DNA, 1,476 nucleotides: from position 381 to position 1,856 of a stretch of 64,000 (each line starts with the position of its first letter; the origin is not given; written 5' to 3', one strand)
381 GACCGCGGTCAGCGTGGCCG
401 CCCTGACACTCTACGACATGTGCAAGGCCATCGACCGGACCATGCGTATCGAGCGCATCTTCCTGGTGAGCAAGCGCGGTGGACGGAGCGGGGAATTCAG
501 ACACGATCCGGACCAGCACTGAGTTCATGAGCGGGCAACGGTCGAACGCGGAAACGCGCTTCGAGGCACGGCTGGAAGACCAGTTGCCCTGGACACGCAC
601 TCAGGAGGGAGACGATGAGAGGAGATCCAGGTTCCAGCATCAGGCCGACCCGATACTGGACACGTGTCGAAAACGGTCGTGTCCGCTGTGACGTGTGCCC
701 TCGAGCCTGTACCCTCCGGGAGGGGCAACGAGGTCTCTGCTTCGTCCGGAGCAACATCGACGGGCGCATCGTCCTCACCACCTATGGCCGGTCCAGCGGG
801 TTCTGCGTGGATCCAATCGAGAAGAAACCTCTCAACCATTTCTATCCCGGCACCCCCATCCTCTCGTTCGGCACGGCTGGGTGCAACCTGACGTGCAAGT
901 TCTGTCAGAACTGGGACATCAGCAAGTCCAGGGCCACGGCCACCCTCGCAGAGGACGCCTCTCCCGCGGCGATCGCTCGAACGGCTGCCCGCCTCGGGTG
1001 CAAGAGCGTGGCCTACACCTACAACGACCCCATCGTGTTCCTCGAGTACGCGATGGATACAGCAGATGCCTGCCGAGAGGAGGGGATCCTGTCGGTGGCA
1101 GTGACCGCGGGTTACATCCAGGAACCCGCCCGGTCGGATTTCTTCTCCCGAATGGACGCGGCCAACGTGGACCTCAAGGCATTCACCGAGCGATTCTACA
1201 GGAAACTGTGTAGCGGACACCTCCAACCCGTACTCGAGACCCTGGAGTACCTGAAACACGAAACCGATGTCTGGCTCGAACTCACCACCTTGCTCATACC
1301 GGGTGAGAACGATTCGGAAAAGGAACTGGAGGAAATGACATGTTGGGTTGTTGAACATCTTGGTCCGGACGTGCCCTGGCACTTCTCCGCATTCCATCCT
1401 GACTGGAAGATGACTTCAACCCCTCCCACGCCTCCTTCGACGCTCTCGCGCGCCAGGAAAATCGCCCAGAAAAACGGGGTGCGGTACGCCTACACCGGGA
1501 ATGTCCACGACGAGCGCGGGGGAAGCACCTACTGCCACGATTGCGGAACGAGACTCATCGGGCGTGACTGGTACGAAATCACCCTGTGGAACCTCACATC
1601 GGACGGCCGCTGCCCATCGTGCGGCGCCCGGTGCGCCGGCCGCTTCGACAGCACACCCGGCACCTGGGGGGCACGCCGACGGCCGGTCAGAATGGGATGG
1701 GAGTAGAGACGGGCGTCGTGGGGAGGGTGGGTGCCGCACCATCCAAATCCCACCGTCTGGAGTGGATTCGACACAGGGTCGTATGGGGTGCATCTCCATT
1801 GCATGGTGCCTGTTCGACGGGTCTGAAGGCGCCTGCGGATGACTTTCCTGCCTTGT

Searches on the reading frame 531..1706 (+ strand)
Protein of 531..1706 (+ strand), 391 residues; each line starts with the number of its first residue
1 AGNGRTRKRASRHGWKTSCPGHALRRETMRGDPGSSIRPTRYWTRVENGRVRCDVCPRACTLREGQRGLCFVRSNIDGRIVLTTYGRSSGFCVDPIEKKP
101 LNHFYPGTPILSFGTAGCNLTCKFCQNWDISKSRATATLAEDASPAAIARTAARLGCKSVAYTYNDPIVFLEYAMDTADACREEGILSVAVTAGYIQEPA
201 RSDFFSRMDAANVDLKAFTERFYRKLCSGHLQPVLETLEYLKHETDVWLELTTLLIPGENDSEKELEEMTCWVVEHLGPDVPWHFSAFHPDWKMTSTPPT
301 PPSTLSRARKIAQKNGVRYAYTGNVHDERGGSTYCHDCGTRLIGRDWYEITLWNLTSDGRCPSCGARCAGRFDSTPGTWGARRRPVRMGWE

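Call 67: search_protein_families(library=ncbifam, proteins=[window:531-1706:+], max_evalue=1e-20)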
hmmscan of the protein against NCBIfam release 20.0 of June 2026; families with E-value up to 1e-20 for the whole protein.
window:531-1706:+ (391 aa): 1 family
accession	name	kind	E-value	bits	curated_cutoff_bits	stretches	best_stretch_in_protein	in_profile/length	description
TIGR04337.1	AmmeMemoSam_rS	hypoth_equivalog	1.3e-193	642.5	220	1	40-388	1-349/349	AmmeMemoRadiSam system radical SAM enzyme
